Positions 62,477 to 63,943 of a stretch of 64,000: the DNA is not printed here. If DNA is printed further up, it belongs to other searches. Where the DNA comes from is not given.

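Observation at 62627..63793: Nicotinate phosphoribosyltransferase (PncB) in the phage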

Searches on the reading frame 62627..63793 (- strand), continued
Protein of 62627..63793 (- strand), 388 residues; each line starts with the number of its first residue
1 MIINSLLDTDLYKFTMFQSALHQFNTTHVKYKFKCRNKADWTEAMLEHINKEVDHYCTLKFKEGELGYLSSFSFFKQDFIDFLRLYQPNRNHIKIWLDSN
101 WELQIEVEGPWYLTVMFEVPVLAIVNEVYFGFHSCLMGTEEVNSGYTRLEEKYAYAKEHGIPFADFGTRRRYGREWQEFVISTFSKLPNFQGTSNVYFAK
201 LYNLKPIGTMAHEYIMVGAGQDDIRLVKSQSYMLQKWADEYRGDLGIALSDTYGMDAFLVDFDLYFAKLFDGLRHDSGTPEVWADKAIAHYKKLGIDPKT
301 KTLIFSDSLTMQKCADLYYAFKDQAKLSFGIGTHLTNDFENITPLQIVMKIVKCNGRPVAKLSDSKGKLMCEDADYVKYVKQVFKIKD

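Call 69: list_cluster_members(proteins=[P0001, P0003, P0006, P0011, P0025, P0028, P0072, P0081, P0101, P0121])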
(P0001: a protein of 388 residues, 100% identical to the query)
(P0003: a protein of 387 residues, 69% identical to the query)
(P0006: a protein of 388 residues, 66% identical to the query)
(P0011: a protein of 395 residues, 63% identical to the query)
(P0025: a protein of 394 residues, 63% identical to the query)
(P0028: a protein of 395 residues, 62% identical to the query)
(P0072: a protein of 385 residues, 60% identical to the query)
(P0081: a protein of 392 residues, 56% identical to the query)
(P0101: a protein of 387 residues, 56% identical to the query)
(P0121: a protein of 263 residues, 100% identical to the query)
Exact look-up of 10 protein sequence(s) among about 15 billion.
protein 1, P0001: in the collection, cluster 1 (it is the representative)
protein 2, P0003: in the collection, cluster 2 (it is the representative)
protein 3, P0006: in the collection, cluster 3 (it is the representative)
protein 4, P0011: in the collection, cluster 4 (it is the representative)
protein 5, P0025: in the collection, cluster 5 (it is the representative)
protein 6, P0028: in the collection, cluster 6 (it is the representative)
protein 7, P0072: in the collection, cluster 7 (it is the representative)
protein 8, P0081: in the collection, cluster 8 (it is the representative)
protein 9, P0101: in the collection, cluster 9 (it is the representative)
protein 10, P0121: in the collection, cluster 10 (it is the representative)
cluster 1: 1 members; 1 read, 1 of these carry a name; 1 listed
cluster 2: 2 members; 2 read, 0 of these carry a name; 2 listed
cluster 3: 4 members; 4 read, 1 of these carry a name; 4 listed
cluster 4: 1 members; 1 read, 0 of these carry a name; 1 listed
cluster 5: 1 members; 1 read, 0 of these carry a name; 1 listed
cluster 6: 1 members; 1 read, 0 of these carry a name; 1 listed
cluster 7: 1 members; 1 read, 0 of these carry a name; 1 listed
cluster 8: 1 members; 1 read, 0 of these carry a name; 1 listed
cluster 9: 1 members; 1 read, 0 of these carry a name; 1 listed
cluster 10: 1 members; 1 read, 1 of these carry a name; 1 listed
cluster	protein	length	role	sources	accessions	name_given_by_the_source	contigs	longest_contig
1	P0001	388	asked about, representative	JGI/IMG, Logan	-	nicotinate phosphoribosyltransferase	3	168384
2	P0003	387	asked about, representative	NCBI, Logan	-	-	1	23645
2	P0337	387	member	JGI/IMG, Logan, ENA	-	-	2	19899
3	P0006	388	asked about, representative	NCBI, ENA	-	-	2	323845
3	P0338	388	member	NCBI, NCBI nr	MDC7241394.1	MAG: nicotinate phosphoribosyltransferase [Spirochaetales bacterium] | nicotinate phosphoribosyltransferase [Spirochaetales bacterium]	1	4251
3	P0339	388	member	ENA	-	-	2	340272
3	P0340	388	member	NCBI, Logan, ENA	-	-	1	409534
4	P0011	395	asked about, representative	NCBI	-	-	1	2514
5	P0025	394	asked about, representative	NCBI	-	-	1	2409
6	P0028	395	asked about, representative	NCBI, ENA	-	-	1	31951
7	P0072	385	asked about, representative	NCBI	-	-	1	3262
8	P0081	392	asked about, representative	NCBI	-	-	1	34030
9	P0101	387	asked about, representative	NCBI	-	-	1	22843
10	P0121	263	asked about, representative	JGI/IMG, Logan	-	nicotinamidase-related amidase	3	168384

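Call 70: find_related_loci(query=window:62627-63793:-, collection=genome_contigs, flank=5000)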
Query window:62627-63793:- (388 aa) in genome_contigs; peptide patterns used: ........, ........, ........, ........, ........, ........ (x = any residue, [..] = any of these).
107 stretches matched a pattern; 30 encode a relative of the query (tblastn E <= 1e-3); 30 distinct loci.
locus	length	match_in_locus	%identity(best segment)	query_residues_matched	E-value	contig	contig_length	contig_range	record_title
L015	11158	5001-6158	66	2-388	3e-170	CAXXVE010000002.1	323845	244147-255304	MAG: Oceanispirochaeta sp. isolate f5732356-8709-406b-9c96-d2d48403afd9 genome assembly, contig: contig_2, whole genome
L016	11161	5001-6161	54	2-388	7e-134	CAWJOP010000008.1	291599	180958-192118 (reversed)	MAG: uncultured Gammaproteobacteria bacterium isolate MFD04434.bin.1.124 genome assembly, contig: contig_49149, whole ge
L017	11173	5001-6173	48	2-385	8e-110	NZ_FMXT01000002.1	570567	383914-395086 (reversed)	Pseudobutyrivibrio sp. YE44, whole genome shotgun sequence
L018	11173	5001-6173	47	2-385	6e-109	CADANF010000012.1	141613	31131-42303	MAG: uncultured Lachnospiraceae bacterium isolate RUG13451 genome assembly, contig: RUG13451_asm_12, whole genome shotgu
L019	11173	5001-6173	47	2-385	3e-108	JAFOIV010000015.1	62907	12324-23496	MAG: Eubacterium sp. isolate RGIG507 Dairy_cattle_Duodenum-2__c67348, whole genome shotgun sequence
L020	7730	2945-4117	47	2-385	2e-107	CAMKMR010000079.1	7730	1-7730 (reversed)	MAG: uncultured Lachnospiraceae bacterium isolate SRR12081298_bin.41_metaWRAP_v1.3_MAG genome assembly, contig: ERZ12289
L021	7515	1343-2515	47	2-385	4e-107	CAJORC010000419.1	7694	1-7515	uncultured Lachnospiraceae bacterium isolate Rumen_Coassembly_mag_836 genome assembly, contig: k87_30822774, whole genom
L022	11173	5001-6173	46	2-385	7e-107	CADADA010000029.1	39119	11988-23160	MAG: uncultured Lachnospiraceae bacterium isolate RUG13174 genome assembly, contig: RUG13174_asm_29, whole genome shotgu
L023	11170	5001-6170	47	2-384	8e-107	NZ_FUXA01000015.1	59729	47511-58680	Eubacterium ruminantium strain ATCC 17233, whole genome shotgun sequence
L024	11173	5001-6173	47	2-385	3e-106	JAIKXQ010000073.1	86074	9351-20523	MAG: Eubacterium sp. isolate RUI459 k141_2954861_flag=0_multi=155.2656_len=86074, whole genome shotgun sequence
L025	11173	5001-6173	46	2-385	9e-106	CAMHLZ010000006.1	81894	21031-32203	MAG: uncultured Lachnospira sp. isolate SRR11784281_bin.61_metaWRAP_v1.3_MAG genome assembly, contig: ERZ12203356.175, w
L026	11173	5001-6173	47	2-385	5e-105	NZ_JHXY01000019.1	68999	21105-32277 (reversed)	[Eubacterium] cellulosolvens LD2006 T358DRAFT_scaffold00014.14_C, whole genome shotgun sequence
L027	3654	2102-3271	47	2-384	6e-105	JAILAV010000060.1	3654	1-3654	MAG: Pseudobutyrivibrio sp. isolate RUI542 k141_6188010_flag=0_multi=36.8975_len=3654, whole genome shotgun sequence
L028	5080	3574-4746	46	2-385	1e-102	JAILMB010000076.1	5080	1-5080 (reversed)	MAG: Lachnospiraceae bacterium isolate RUI243 k141_12214154_flag=0_multi=22.7461_len=5080, whole genome shotgun sequence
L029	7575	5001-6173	46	2-385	1e-102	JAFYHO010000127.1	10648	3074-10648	MAG: Actinomycetaceae bacterium isolate RGIG7097 Water_buffalos_Abomasum-1__c498770, whole genome shotgun sequence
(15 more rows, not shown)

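Call 77: get_annotated_region(hit=H12, flank=7000)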
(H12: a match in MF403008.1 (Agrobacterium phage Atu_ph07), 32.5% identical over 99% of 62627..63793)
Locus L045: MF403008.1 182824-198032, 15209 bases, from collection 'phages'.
description: Agrobacterium phage Atu_ph07, complete genome.
organism: Agrobacterium phage Atu_ph07 (NCBI taxid 2024264)
taxonomy: Viruses; Duplodnaviria; Heunggongvirae; Uroviricota; Caudoviricetes; Polybotosvirus; Polybotosvirus Atuph07
host: Agrobacterium tumefaciens C58; source: -; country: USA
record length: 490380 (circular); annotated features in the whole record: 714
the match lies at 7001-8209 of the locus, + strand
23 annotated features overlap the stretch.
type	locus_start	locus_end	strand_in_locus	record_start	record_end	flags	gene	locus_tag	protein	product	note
CDS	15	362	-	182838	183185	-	-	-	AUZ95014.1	hypothetical protein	-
CDS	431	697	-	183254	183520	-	-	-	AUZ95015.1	hypothetical protein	-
CDS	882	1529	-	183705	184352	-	-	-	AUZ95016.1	hypothetical protein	-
CDS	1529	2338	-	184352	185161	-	-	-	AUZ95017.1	adenine-specific methyltransferase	-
CDS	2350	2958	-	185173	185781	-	-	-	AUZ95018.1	hypothetical protein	-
CDS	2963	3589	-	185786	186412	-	-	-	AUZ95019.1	hypothetical protein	-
CDS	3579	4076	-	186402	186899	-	-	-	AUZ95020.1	ADP-ribose pyrophosphatase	-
CDS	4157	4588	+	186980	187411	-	-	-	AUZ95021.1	hypothetical protein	-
CDS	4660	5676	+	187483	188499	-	-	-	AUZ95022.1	EF hand domain/PKD domain protein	-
CDS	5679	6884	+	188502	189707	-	-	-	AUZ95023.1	hypothetical protein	-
CDS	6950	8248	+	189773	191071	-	-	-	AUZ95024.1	nicotinate phosphoribosyltransferase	-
CDS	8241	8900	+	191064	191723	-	-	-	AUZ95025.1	hypothetical protein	-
CDS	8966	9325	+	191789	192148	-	-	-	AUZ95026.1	hypothetical protein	-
CDS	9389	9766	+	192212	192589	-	-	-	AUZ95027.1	hypothetical protein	-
CDS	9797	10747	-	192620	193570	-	-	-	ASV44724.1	thymidylate synthase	thymidylate synthase thyX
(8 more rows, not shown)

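Call 78: get_annotated_region(hit=H1, flank=6000)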
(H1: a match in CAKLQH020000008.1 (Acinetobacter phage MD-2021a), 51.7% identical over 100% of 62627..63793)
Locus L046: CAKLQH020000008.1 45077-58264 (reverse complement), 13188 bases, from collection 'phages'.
description: Acinetobacter phage MD-2021a strain 5899STDY8049191 genome assembly, contig: ERS3583567SCcontig000008, whole genome shotgun sequence.
organism: Acinetobacter phage MD-2021a (NCBI taxid 2899278)
taxonomy: Viruses; Duplodnaviria; Heunggongvirae; Uroviricota; Caudoviricetes
host: -; source: not known; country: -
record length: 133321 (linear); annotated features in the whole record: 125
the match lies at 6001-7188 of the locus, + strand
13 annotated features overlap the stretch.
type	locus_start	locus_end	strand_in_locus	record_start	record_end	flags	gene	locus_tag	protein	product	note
CDS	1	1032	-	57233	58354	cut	ribB_2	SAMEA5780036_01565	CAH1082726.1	3,4-dihydroxy-2-butanone 4-phosphate synthase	-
CDS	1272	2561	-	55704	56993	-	-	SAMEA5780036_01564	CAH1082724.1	Uncharacterised protein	-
CDS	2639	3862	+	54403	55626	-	serB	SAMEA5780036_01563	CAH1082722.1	phosphoserine phosphatase SerB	-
CDS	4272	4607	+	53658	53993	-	-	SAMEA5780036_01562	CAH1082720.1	Uncharacterised protein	-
CDS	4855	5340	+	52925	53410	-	-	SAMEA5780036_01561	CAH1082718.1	Uncharacterised protein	-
CDS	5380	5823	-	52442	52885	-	dtd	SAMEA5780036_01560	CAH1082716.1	D-tyrosyl-tRNA(Tyr) deacylase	-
CDS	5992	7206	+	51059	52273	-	pncB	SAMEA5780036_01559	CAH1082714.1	nicotinate phosphoribosyltransferase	-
CDS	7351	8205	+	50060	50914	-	sseA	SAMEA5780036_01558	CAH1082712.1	3-mercaptopyruvate sulfurtransferase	-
CDS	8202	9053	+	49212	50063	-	psd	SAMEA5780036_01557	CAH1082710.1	phosphatidylserine decarboxylase proenzyme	-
CDS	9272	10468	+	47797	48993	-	-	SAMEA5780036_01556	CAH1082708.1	secretory lipase family protein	-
CDS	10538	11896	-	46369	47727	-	phoR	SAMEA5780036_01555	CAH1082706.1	phosphate regulon sensor protein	-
CDS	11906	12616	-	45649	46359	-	phoB_3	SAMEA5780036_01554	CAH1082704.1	phosphate regulon two-component system, response regulator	-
CDS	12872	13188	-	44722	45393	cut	-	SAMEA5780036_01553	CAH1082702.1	DNA-binding transcriptional regulator EnvR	-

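Call 79: get_annotated_region(hit=H3, flank=6000)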
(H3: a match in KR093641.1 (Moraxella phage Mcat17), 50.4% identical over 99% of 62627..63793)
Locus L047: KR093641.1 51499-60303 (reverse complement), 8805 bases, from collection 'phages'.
description: Moraxella phage Mcat17, complete genome.
organism: Moraxella phage Mcat17 (NCBI taxid 1647532)
taxonomy: Viruses; Duplodnaviria; Heunggongvirae; Uroviricota; Caudoviricetes
host: Moraxella catarrhalis; source: ear aspirate; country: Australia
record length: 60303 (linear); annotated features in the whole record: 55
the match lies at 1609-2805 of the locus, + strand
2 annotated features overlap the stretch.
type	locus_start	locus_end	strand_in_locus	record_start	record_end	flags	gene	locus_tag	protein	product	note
misc_recomb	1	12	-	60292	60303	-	-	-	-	-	attR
misc_recomb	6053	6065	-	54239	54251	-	-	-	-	-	attR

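Call 80: search_protein_families(library=phrogs, proteins=[L001:9115-9954:+, L001:8273-9001:+, L001:7816-8262:+, L001:7015-7806:+, L001:6561-6959:+, L001:11211-11606:+, L001:11683-11850:+, L001:11852-12076:+], max_evalue=0.01)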
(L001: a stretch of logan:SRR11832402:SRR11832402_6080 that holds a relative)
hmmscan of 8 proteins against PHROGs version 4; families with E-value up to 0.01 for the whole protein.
L001:9115-9954:+ (279 aa): 2 families
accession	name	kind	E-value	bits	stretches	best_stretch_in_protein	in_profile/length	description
phrog_11189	-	other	6.8e-36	125.1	1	5-218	9-219/256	NAD synthetase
phrog_36784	-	other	3.7e-17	63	1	19-226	305-535/594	NAD synthetase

L001:8273-9001:+ (242 aa): 2 families
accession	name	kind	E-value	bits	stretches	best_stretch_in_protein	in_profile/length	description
phrog_7371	-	unknown function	1.1e-09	39.3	1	30-176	4-135/204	-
phrog_1314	-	DNA, RNA and nucleotide metabolism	0.00056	20.1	1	32-110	263-334/394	HNH endonuclease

L001:7816-8262:+ (148 aa): 1 family
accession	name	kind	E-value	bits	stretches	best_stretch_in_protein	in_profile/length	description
phrog_20074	-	unknown function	0.0021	19.4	1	4-112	6-116/140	-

L001:7015-7806:+ (263 aa): 1 family
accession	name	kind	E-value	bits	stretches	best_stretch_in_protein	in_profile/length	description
phrog_19305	-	unknown function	5.1e-08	34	1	4-59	5-62/199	-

L001:6561-6959:+ (132 aa): 0 families

L001:11211-11606:+ (131 aa): 0 families

L001:11683-11850:+ (55 aa): 0 families

L001:11852-12076:+ (74 aa): 2 families
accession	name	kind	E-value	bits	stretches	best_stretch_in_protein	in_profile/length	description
phrog_9405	-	unknown function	0.00011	23.7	1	10-74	11-73/90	-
phrog_37688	-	unknown function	0.0082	17.6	1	3-59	18-70/88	-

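Call 81: search_dna_similar(query=L001:9115-9954:+, collection=phages, mode=protein, max_rows=40)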
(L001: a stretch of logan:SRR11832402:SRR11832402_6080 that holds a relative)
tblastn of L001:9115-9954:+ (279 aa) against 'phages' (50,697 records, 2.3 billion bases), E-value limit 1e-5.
Records with a match: 48; places in all: 48; records where one place covers at least 80% of the query: 19.
Best place of each record, by identity: <60% 48.
By first word of the organism name: Bacteriophage 8; uncultured 6; Synechococcus 6; Listeria 5; Acinetobacter 4; Marine 3; Bacillus 2; Prochlorococcus 2; Staphylococcus 2; Ralstonia 2; and 6 more.
By host as written in the record: - 20; Listeria monocytogenes 5; Synechococcus sp. WH8109 3; Synechococcus str. WH8109 2; Bacillus megaterium str. ATCC 43725 2; Prochlorococcus sp. MIT9515 2; Staphylococcus aureus 2; Ralstonia solanacearum 2; and 7 more.
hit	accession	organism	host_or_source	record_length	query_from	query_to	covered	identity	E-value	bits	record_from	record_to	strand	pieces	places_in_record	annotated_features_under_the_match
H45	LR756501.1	uncultured phage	metagenomic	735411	19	271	91%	31.9%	7e-20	95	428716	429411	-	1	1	record has no annotation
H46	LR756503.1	uncultured phage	metagenomic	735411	19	271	91%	31.9%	7e-20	95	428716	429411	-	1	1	record has no annotation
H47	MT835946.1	Bacteriophage sp.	human fecal samples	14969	6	260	91%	31.2%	8e-20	95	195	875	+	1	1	record has no annotation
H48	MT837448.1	Bacteriophage sp.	human fecal samples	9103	18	279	94%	29.5%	4e-10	66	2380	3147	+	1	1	record has no annotation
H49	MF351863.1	Synechococcus phage Bellamy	Synechococcus str. WH8109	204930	19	275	92%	29.9%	2e-17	87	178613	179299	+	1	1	225: NadE-like protein | 226: methyltransferase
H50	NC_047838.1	Synechococcus phage Bellamy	Synechococcus str. WH8109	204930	19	275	92%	29.9%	2e-17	87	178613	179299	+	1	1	225: NAD synthetase | 226: methyltransferase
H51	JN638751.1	Bacillus phage G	Bacillus megaterium str. ATCC 43725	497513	6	261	92%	29.9%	4e-13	75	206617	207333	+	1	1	283: gp283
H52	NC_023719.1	Bacillus phage G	Bacillus megaterium str. ATCC 43725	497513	6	261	92%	29.9%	4e-13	75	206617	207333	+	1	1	283: NAD synthetase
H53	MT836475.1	Bacteriophage sp.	human fecal samples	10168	6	213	75%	34.8%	2e-20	96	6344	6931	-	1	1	record has no annotation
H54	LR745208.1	uncultured phage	metagenomic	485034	4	261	92%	28.0%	3e-13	75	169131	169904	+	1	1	record has no annotation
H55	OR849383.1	Listeria phage LM 4-14-1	Listeria monocytogenes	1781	6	259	91%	28.1%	4e-13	74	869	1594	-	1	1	record has no annotation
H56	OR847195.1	Listeria phage LM 4-11-1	Listeria monocytogenes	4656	6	259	91%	28.1%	5e-13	74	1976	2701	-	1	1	record has no annotation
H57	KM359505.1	Prochlorococcus phage P-TIM68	Prochlorococcus sp. MIT9515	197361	5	221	78%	32.9%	3e-18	90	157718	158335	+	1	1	putative NAD+ synthetase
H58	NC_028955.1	Prochlorococcus phage P-TIM68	Prochlorococcus sp. MIT9515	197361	5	221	78%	32.9%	3e-18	90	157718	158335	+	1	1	NAD synthetase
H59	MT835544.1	Bacteriophage sp.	human fecal samples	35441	25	242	78%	32.6%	4e-19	93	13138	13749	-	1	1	record has no annotation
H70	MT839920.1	Bacteriophage sp.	human fecal samples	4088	10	260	90%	26.4%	3e-10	66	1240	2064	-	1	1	record has no annotation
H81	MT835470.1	Bacteriophage sp.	human fecal samples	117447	20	260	86%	26.3%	2e-9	64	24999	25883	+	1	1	record has no annotation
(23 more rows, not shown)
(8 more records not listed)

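Call 82: search_dna_similar(query=L001:7015-7806:+, collection=phages, mode=protein, max_rows=30)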
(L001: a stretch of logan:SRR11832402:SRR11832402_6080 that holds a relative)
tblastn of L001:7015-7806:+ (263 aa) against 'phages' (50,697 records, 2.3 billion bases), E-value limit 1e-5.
Records with a match: 4; places in all: 4; records where one place covers at least 80% of the query: 4.
Best place of each record, by identity: <60% 4.
By first word of the organism name: uncultured 3; Bacteriophage 1.
By host as written in the record: - 4.
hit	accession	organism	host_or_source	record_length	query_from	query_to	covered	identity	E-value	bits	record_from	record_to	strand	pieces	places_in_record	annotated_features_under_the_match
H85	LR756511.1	uncultured phage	metagenomic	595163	2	258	98%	39.4%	1e-55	197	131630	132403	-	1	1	record has no annotation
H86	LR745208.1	uncultured phage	metagenomic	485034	1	246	94%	39.1%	3e-52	188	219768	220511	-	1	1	record has no annotation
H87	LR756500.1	uncultured phage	metagenomic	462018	9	252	93%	35.2%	6e-43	161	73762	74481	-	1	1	record has no annotation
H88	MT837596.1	Bacteriophage sp.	human fecal samples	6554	2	246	93%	33.6%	5e-40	152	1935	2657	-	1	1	record has no annotation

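Call 89: find_related_loci(query=window:62627-63793:-, collection=metagenome_contigs, flank=8000)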
Query window:62627-63793:- (388 aa) in metagenome_contigs; peptide patterns used: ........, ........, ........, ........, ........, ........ (x = any residue, [..] = any of these).
113 stretches matched a pattern; 45 encode a relative of the query (tblastn E <= 1e-3); 45 distinct loci.
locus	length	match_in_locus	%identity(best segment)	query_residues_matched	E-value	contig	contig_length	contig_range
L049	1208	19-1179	69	1-387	0e+0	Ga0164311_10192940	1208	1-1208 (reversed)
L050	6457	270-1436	64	1-388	7e-171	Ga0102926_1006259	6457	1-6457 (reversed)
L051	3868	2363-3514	65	1-386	2e-173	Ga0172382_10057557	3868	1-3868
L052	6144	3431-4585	62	1-386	1e-164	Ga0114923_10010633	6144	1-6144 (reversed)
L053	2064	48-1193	59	1-388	1e-159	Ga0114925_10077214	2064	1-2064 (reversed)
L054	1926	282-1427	59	1-388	1e-158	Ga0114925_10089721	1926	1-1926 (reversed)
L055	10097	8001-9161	54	2-388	6e-133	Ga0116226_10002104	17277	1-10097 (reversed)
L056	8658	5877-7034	52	2-388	2e-124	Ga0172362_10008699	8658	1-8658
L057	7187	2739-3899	52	2-388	3e-124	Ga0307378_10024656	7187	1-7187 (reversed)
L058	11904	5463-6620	51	2-388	2e-124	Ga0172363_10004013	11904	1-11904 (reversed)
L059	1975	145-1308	52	2-388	1e-131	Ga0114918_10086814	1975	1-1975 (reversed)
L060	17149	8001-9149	52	2-384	1e-119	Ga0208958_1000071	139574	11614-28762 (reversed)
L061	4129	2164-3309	48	1-384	2e-116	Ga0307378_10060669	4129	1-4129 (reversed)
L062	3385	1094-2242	49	1-386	5e-116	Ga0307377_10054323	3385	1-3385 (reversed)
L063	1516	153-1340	47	2-386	2e-121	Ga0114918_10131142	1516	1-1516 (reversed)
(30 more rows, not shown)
